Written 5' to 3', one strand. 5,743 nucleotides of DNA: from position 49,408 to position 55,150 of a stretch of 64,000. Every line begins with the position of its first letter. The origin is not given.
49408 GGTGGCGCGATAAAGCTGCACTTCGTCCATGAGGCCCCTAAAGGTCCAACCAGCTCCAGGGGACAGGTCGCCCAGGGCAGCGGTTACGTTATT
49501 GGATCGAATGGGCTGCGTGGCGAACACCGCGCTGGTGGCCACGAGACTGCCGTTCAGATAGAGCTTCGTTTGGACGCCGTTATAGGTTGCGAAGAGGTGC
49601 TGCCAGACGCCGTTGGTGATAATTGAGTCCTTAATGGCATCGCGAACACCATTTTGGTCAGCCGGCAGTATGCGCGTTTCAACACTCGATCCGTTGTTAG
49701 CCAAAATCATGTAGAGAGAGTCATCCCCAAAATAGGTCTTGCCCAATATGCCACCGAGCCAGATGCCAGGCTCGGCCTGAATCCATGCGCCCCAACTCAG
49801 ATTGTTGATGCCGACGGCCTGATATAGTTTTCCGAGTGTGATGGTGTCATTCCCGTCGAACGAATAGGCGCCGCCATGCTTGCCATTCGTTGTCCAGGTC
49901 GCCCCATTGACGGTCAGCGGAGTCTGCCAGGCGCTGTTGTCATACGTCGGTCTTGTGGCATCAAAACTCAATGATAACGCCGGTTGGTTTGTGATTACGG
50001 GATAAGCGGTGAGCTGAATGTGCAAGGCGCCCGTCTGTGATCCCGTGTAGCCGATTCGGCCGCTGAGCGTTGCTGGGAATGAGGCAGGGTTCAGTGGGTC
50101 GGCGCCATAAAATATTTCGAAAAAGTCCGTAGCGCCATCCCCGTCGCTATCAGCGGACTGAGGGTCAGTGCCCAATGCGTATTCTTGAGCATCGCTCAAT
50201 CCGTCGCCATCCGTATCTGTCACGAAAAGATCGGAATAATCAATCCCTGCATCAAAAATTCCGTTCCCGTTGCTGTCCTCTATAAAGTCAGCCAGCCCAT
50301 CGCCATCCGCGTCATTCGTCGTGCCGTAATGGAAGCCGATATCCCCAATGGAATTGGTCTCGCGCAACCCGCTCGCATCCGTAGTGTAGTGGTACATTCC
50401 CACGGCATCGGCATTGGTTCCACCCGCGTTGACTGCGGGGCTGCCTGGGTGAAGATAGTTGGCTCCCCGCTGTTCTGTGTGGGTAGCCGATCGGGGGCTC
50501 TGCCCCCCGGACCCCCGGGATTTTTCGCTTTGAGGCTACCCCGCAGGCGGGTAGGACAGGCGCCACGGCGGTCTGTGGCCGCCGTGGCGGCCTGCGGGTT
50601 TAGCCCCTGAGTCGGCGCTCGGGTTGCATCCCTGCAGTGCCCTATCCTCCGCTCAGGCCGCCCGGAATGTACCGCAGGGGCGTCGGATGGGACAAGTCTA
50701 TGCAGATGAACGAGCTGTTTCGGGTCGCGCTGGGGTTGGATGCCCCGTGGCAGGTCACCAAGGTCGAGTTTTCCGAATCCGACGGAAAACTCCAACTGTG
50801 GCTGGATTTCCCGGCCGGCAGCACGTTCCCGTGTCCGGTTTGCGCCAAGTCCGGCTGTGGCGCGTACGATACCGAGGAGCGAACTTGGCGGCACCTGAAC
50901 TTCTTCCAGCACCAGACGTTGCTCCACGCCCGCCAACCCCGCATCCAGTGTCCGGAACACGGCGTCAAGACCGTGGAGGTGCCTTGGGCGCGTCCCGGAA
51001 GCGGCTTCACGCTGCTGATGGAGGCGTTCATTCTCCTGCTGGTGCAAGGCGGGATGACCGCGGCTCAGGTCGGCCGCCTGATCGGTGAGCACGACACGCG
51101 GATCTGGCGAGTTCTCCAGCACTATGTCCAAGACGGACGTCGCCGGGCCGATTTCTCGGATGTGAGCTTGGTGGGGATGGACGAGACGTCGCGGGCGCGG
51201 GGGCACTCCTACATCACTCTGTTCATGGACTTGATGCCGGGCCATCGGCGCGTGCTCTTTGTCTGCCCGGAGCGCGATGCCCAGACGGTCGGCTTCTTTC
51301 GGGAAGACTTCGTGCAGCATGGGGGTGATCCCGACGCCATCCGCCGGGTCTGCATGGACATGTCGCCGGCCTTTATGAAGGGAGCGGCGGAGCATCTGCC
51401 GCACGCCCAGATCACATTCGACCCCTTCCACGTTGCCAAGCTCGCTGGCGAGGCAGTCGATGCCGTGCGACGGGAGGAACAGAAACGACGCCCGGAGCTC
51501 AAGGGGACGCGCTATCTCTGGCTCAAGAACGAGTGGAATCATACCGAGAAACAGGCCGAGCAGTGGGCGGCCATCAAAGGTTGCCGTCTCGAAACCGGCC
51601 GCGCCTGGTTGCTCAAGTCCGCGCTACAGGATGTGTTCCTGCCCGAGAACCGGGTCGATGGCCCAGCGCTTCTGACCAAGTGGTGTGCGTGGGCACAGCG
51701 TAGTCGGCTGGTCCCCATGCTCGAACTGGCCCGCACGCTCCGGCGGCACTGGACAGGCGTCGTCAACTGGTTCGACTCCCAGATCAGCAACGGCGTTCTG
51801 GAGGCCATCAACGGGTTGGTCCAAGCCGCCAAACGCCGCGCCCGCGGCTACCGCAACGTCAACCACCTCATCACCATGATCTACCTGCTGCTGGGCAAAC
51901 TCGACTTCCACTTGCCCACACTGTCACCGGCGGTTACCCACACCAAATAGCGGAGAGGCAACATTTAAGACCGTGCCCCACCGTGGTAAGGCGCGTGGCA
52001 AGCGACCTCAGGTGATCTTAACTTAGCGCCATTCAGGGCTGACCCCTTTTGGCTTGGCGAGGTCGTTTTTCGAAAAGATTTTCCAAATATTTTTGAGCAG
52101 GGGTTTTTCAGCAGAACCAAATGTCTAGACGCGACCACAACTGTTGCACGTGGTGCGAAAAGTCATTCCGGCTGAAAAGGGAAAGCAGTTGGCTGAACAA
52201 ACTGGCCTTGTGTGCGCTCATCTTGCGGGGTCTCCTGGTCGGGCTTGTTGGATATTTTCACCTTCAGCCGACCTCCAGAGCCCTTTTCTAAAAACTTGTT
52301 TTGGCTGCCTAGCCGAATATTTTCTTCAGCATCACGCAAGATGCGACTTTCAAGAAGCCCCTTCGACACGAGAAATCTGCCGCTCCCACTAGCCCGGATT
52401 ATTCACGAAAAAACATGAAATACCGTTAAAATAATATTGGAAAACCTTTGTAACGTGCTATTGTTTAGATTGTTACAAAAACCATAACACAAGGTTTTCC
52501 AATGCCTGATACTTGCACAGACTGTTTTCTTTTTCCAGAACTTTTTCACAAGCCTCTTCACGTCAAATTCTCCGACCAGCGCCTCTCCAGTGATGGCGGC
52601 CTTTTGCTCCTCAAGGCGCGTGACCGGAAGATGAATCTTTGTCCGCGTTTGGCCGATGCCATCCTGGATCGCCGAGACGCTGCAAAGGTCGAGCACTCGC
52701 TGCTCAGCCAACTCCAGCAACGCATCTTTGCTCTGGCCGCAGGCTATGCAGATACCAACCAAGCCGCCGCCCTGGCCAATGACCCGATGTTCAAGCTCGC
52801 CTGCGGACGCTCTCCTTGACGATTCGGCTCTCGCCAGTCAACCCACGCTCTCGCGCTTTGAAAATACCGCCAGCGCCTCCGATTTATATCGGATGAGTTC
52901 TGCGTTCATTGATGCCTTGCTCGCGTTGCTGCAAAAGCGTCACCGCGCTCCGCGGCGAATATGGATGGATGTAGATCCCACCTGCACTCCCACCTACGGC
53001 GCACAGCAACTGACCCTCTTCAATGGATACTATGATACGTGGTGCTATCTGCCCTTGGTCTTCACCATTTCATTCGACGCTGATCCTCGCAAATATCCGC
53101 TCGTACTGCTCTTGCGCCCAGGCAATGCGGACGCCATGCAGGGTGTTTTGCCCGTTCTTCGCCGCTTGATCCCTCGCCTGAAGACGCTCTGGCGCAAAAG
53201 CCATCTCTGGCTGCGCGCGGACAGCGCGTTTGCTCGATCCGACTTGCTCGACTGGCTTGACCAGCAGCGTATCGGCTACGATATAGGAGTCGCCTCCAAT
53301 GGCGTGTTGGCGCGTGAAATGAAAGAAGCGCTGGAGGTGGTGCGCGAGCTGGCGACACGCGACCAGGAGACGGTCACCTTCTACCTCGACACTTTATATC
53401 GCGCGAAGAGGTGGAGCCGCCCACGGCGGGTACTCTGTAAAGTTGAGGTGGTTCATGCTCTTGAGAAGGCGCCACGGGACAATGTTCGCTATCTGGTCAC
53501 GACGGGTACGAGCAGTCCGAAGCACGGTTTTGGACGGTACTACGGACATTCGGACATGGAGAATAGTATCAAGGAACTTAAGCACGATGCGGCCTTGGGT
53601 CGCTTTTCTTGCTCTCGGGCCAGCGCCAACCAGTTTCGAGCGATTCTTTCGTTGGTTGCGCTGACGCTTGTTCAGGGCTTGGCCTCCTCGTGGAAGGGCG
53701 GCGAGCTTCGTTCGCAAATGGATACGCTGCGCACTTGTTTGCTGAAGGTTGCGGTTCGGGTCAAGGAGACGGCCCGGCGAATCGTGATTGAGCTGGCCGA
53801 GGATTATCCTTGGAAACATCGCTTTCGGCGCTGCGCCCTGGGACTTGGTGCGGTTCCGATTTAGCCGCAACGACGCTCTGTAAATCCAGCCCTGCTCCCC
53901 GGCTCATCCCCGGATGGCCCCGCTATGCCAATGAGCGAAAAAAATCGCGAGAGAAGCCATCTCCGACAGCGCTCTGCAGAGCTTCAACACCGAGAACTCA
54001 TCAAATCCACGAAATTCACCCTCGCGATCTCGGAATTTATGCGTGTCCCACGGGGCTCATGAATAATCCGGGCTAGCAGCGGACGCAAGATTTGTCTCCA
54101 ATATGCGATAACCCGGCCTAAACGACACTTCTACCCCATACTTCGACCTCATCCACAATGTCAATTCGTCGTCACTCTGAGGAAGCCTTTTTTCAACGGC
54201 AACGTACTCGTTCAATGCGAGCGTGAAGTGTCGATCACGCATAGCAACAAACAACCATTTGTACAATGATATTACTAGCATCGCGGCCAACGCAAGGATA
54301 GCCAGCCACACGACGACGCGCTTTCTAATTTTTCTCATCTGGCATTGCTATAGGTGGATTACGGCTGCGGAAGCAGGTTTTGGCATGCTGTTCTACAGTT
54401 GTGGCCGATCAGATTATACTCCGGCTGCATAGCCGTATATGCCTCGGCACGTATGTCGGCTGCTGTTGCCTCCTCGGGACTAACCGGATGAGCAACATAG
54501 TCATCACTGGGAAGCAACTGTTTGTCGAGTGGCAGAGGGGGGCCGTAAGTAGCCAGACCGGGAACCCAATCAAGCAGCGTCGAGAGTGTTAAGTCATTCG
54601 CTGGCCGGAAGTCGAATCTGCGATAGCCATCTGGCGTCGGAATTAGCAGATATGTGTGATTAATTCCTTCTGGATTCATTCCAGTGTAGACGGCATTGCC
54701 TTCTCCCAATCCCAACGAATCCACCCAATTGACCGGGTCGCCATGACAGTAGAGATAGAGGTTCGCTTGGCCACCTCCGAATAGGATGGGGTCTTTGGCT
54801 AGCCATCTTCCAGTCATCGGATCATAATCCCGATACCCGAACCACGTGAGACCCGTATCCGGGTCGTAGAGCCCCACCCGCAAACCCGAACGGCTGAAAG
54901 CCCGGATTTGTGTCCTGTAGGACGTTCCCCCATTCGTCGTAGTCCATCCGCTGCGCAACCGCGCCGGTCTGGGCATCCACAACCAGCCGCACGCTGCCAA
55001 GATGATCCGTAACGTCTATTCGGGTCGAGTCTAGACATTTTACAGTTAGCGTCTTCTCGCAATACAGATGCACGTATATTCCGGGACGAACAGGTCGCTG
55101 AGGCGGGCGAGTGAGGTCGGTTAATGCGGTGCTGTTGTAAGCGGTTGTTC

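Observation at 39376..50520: Operon of a giant LamG/TSP3 surface protein, a small secreted protein, a Sec-signal Rhs toxin and an immunity gene, with no T6SS parts in the window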

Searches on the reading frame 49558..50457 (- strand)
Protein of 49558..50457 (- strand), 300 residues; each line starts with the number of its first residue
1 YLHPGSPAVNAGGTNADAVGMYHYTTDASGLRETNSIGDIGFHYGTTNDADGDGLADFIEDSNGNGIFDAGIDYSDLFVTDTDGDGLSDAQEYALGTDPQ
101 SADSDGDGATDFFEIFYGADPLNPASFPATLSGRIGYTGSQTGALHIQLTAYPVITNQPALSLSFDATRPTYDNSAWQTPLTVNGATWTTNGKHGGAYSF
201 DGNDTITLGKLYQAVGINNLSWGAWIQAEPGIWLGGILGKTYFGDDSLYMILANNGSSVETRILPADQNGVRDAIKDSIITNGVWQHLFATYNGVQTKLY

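Call 21: find_homologous_proteins(query=window:49558-50457:-, max_evalue=1e-10)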
Query window:49558-50457:- (300 aa): 618 proteins with E <= 1e-10 among 8000 candidates; the best 120 are listed.
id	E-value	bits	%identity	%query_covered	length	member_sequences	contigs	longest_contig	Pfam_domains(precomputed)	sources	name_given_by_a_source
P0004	1.1e-39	155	36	40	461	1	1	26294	PF18884.6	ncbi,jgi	jgi:hypothetical protein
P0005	1.4e-37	148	47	25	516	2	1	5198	PF18884.6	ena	-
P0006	9.2e-37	145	52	25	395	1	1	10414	PF18884.6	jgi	jgi:hypothetical protein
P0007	3.2e-32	130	37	33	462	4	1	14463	PF18884.6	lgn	-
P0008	4.5e-32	130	55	17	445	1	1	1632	PF18884.6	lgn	-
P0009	7.3e-31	126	45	25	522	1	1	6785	PF18884.6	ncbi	-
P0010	8.7e-30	122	50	26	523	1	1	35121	PF18884.6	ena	-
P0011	1.4e-29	122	54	16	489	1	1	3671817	PF18884.6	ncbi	ncbi:hypothetical protein ACFQH6_12250 [Halobacteriaceae archaeon GCM10025711]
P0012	1.9e-29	121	35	33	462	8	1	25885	PF18884.6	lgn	-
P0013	1.1e-28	119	46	25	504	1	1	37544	PF18884.6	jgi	jgi:hypothetical protein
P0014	2.5e-28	118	39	34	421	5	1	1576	PF18884.6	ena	-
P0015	3.7e-28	117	40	33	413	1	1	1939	PF18884.6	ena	-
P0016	4.2e-28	117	42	17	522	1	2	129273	PF18884.6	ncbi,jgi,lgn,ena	ncbi:MAG TPA: hypothetical protein VGB42_07505 [Candidatus Thermoplasmatota archaeon]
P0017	7.0e-28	116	45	26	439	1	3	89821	PF18884.6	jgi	jgi:hypothetical protein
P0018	2.0e-27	115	38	41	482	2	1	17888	PF18884.6,PF03495.20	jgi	-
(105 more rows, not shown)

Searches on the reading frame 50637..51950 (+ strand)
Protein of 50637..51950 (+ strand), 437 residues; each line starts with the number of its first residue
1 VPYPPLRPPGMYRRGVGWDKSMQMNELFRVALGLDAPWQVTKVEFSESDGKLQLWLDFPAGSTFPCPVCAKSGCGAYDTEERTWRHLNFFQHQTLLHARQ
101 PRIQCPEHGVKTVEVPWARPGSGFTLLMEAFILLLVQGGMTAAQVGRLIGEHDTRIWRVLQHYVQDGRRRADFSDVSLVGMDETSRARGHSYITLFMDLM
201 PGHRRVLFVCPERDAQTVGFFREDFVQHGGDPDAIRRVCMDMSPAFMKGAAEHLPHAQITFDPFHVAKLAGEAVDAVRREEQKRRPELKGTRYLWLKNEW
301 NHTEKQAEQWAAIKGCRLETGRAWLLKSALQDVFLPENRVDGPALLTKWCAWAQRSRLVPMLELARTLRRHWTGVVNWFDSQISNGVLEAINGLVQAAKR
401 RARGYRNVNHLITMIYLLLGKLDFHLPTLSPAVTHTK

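Call 7: search_protein_families(library=pfam, proteins=[window:50637-51950:+], max_evalue=0.01)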
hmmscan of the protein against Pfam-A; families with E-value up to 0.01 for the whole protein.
window:50637-51950:+ (437 aa): 3 families
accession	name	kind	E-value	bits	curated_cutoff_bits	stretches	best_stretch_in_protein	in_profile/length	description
PF01610.23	DDE_Tnp_ISL3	-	6.4e-73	245.9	23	1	179-415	1-240/240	Transposase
PF13542.12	HTH_Tnp_ISL3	-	2.9e-15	55.9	27.4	1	113-164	1-51/51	Helix-turn-helix domain of transposase family ISL3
PF14690.11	Zn_ribbon_ISL3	-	1.8e-09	38.3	25.5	1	64-108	3-47/47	zinc-finger of transposase IS204/IS1001/IS1096/IS1165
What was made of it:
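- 50458..51962 (+): ISL3-family insertion sequence that ends the giant gene. The transposase is at 50637..51950. DDE_Tnp_ISL3 6.4e-73, with HTH and Zn-ribbon domains (call 7).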

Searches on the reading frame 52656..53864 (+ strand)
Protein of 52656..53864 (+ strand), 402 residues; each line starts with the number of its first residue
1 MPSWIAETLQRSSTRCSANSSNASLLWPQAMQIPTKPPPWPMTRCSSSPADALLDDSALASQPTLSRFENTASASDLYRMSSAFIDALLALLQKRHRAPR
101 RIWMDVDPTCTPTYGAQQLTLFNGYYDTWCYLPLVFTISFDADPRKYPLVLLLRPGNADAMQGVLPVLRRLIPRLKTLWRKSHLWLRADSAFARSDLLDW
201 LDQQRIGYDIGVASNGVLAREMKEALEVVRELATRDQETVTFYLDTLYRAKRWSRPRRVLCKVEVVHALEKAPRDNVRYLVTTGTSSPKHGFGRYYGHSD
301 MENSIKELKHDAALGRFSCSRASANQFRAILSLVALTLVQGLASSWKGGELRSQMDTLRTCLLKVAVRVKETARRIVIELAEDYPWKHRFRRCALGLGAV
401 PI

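Call 7: search_protein_families(library=pfam, proteins=[window:52656-53864:+], max_evalue=0.01)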
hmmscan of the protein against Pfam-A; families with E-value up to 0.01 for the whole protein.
window:52656-53864:+ (402 aa): 2 families
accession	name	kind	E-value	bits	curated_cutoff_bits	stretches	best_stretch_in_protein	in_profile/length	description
PF13701.12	DDE_Tnp_1_4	-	4.5e-80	269.4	34.7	1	56-394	94-427/435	Transposase DDE domain group 1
PF01609.27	DDE_Tnp_1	-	3.5e-12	46.9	23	1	143-338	43-200/200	Transposase DDE domain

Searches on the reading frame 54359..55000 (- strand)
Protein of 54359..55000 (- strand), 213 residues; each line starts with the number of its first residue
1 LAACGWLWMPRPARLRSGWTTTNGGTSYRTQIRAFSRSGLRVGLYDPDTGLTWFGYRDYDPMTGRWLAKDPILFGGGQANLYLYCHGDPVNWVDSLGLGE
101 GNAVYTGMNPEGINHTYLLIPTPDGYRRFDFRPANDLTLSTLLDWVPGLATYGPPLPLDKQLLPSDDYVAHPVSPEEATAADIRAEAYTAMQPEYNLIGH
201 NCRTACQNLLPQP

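Call 7: search_protein_families(library=pfam, proteins=[window:54359-55000:-], max_evalue=0.01)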
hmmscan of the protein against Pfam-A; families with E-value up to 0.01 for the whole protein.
window:54359-55000:- (213 aa): 1 family
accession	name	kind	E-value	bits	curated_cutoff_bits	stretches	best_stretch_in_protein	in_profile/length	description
PF25023.1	TEN_YD-shell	-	0.00018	20.2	50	1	34-71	830-867/909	Teneurin YD-shell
